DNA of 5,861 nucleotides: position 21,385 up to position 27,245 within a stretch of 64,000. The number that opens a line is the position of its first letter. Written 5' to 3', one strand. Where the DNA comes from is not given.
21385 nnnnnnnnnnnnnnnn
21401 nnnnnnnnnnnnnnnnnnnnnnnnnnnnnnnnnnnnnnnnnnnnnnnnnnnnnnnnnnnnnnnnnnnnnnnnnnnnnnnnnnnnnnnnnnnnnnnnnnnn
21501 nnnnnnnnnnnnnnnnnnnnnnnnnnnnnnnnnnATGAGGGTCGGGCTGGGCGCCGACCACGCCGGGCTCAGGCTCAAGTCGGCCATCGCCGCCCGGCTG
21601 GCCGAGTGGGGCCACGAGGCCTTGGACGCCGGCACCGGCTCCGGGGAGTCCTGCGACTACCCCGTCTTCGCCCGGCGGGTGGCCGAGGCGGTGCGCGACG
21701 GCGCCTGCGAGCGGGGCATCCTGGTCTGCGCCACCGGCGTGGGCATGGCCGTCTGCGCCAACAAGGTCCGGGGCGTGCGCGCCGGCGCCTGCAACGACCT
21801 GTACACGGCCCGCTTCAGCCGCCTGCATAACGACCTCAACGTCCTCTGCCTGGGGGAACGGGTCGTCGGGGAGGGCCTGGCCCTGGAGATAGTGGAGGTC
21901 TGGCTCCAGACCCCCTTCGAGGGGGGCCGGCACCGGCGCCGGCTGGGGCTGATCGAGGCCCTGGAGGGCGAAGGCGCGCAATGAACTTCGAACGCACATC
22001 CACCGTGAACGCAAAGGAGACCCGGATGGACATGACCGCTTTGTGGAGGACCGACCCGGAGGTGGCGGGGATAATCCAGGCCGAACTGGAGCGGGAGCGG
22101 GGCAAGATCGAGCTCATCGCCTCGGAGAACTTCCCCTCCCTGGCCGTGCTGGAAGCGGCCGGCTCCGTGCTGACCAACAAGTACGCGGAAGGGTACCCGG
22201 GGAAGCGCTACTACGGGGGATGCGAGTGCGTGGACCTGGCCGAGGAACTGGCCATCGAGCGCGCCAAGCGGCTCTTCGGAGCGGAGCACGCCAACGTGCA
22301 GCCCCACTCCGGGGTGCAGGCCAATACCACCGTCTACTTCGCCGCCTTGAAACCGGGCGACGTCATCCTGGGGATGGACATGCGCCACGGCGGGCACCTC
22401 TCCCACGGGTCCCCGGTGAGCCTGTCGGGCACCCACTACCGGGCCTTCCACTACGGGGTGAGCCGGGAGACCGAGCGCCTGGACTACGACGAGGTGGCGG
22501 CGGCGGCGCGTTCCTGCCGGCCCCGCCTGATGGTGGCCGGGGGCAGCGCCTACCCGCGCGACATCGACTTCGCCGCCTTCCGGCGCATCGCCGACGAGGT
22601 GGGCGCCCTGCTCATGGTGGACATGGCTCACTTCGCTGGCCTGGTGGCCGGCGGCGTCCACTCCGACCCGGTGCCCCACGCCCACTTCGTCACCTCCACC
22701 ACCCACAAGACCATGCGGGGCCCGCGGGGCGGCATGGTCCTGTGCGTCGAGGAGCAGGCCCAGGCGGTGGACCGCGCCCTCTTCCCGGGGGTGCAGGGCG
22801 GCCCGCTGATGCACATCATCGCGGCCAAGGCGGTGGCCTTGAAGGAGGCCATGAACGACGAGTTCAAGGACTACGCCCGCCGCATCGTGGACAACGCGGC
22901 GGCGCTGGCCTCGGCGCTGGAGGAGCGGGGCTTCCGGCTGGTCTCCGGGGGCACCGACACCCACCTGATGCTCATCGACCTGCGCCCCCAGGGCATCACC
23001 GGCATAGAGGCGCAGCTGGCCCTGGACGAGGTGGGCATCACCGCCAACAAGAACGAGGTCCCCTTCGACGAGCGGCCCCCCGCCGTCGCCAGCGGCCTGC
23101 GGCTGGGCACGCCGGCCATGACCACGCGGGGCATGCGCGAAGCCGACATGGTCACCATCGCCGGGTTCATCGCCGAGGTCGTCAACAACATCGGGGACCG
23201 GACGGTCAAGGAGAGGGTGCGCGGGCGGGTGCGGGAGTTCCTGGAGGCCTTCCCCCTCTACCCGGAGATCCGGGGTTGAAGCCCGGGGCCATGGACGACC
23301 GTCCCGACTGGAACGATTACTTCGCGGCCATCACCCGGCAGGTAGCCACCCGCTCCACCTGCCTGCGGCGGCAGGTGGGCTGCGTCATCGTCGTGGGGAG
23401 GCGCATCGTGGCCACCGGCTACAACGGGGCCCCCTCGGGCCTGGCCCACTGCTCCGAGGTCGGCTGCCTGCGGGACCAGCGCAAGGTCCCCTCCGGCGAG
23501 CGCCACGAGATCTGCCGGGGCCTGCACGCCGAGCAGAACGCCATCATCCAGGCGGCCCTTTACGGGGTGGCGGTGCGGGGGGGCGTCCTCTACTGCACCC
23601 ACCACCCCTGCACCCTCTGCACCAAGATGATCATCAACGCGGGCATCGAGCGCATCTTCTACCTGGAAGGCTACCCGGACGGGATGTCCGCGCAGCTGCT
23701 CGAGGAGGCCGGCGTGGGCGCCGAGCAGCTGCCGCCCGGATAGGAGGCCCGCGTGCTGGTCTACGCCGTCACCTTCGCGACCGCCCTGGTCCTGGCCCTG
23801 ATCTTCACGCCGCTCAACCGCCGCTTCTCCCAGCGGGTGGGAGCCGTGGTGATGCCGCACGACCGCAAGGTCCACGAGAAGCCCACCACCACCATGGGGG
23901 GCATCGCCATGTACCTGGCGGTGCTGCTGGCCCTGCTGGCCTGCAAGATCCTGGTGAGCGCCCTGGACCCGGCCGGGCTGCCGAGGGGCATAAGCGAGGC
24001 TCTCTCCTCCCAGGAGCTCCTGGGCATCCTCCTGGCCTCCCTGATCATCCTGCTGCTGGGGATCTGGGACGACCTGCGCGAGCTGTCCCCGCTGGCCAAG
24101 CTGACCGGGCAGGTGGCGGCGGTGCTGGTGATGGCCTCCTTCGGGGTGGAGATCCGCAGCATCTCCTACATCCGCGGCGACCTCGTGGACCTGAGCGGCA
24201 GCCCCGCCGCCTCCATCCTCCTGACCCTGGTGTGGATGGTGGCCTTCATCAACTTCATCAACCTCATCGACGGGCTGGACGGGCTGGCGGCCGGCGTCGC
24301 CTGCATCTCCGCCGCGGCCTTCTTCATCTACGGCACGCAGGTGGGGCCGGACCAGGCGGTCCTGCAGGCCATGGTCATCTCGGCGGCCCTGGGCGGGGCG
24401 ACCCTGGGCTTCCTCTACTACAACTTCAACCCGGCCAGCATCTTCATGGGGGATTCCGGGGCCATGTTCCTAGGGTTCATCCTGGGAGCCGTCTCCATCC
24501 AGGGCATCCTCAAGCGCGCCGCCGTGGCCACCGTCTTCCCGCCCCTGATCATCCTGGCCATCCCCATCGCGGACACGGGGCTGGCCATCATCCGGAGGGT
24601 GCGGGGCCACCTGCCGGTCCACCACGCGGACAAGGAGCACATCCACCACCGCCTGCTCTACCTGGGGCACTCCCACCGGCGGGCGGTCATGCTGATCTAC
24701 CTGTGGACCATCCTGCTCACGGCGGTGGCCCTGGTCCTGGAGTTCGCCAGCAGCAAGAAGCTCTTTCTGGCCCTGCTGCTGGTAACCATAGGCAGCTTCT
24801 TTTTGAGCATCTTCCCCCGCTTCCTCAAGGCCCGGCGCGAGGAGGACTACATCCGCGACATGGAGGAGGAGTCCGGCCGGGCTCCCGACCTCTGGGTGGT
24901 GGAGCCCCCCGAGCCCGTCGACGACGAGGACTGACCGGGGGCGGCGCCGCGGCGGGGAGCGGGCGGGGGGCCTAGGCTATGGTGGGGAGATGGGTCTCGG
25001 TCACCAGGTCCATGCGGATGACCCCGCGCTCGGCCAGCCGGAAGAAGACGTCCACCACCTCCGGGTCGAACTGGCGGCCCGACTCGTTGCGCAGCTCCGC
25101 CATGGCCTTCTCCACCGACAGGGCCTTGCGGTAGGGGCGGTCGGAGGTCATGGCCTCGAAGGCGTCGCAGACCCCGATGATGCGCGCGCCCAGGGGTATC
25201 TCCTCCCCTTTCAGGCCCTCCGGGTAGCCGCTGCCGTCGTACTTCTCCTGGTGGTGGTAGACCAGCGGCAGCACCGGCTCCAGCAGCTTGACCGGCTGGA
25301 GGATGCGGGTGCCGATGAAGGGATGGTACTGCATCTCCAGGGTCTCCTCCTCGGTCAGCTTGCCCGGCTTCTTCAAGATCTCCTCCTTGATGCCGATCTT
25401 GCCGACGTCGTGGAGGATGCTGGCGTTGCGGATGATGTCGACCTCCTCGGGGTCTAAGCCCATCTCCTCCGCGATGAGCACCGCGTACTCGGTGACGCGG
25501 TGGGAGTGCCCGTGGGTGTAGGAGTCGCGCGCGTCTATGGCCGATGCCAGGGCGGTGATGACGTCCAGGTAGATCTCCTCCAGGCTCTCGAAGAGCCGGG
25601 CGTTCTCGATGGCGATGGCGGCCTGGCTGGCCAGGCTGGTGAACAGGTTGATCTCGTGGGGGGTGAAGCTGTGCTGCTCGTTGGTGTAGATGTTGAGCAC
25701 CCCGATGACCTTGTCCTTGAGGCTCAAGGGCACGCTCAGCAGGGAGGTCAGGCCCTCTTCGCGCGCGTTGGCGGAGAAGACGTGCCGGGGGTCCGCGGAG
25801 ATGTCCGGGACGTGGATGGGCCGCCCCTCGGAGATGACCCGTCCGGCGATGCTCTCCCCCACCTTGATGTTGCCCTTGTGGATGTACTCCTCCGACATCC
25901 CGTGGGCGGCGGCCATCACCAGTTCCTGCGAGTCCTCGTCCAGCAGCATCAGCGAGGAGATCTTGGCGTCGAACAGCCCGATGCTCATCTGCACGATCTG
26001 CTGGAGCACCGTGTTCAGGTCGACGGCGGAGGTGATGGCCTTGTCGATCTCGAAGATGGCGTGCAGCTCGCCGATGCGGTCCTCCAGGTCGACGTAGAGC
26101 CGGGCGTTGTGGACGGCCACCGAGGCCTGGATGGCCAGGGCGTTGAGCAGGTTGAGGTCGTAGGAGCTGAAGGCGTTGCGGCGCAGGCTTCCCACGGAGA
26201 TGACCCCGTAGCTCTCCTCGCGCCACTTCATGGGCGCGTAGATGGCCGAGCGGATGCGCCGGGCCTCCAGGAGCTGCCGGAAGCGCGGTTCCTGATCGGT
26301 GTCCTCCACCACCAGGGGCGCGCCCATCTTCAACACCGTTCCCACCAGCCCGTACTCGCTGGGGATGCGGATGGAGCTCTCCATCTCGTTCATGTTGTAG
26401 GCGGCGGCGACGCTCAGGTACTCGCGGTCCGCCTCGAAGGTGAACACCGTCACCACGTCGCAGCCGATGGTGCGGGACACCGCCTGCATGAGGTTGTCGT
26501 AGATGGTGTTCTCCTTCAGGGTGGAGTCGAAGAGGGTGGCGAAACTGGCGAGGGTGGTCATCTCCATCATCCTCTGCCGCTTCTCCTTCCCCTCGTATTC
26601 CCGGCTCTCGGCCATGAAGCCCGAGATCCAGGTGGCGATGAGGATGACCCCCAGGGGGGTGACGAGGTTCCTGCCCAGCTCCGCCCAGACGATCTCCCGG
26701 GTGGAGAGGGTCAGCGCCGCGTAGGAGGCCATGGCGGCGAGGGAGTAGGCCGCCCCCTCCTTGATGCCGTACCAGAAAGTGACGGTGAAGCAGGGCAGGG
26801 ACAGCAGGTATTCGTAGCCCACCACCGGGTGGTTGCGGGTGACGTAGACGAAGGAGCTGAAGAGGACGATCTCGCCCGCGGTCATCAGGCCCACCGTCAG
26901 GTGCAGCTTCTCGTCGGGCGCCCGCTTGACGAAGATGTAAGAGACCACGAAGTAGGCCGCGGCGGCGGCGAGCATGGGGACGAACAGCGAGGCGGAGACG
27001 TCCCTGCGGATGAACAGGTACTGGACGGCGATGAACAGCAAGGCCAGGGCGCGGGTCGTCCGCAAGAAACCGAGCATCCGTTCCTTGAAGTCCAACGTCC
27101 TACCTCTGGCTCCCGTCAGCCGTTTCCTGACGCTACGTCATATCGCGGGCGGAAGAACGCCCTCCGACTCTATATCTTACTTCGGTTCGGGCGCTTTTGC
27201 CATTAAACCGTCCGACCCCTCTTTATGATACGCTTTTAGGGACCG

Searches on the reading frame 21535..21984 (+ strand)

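Call 36: search_protein_families(library=pfam, proteins=[window:21535-21984:+], max_evalue=0.00001)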
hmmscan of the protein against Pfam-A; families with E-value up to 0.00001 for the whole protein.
window:21535-21984:+ (149 aa): 1 family
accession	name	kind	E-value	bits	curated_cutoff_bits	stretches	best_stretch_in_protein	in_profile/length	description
PF02502.23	LacAB_rpiB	-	9.1e-54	181.6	24.7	1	3-138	1-136/138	Ribose/Galactose Isomerase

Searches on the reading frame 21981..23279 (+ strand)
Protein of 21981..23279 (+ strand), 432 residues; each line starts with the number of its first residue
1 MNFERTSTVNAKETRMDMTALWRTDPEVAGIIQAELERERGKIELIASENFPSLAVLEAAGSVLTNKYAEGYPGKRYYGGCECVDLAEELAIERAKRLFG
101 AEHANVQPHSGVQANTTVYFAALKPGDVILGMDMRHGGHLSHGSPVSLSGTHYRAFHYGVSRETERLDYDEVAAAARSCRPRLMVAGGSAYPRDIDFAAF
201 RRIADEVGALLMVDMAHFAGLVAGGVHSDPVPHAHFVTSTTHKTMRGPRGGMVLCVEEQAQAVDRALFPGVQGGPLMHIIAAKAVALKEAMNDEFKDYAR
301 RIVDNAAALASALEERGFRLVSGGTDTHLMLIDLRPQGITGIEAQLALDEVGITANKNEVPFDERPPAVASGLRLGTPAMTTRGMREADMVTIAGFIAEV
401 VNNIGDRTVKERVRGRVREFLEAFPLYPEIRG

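Call 37: search_protein_families(library=pfam, proteins=[window:21981-23279:+], max_evalue=0.00001)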
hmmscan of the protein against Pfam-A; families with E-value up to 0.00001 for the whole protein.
window:21981-23279:+ (432 aa): 2 families
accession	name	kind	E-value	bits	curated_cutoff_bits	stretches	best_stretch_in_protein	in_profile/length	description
PF00464.25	SHMT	-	6.1e-160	532.6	27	1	23-397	3-399/399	Serine hydroxymethyltransferase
PF00155.27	Aminotran_1_2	-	1.8e-10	41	19.7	1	97-387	53-356/361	Aminotransferase class I and II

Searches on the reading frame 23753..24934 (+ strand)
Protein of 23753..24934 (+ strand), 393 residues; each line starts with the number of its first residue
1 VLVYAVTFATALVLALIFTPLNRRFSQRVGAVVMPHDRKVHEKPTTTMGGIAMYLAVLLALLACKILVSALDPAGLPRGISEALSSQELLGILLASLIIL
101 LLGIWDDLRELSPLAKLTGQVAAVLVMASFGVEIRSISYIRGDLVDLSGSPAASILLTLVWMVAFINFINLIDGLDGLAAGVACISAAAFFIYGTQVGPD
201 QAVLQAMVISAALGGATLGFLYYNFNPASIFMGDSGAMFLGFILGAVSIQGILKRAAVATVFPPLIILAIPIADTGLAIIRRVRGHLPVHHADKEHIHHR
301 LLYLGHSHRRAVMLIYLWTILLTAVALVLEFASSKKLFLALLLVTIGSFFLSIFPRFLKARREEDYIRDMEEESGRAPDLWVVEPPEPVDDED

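Call 37: search_protein_families(library=pfam, proteins=[window:23753-24934:+], max_evalue=0.00001)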
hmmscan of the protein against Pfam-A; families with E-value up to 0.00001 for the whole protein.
window:23753-24934:+ (393 aa): 1 family
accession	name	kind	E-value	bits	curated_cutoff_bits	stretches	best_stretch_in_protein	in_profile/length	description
PF00953.26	Glycos_transf_4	-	7.5e-39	133.7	27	1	90-251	2-159/160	Glycosyl transferase family 4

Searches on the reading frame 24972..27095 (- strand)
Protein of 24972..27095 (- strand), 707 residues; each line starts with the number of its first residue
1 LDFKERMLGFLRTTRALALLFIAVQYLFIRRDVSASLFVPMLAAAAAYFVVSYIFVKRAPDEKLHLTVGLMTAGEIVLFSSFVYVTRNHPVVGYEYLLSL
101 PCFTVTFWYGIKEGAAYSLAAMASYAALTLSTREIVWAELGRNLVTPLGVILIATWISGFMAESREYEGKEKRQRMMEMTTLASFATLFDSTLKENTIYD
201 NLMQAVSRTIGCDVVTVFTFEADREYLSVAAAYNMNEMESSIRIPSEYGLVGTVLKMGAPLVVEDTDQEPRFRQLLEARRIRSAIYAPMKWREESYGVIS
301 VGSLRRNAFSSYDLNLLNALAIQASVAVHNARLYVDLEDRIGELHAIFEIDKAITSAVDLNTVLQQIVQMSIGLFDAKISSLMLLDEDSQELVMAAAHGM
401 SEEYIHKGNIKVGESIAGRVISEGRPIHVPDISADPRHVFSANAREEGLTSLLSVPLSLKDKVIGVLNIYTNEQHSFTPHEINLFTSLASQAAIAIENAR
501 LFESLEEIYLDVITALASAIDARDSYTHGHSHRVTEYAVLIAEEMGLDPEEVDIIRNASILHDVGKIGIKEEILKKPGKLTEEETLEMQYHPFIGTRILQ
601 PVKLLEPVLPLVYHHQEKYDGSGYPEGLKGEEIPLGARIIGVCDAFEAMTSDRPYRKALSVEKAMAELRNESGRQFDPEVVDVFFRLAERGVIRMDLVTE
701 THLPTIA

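Call 37: search_protein_families(library=pfam, proteins=[window:24972-27095:-], max_evalue=0.00001)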
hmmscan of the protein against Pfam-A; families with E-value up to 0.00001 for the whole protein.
window:24972-27095:- (707 aa): 5 families
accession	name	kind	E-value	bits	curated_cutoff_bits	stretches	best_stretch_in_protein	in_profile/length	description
PF13185.12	GAF_2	-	3.7e-44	150.7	28.6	2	359-497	3-136/136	GAF domain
PF01590.32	GAF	-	5.1e-43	147.2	22.4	2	359-496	1-133/133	GAF domain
PF13487.12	HD_5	-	7.7e-41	140.1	27.2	1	516-680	3-170/170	HD domain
PF13492.12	GAF_3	-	8.1e-37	127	27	2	361-498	3-129/129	GAF domain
PF01966.28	HD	-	1.4e-20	74.1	22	1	529-649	3-116/116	HD domain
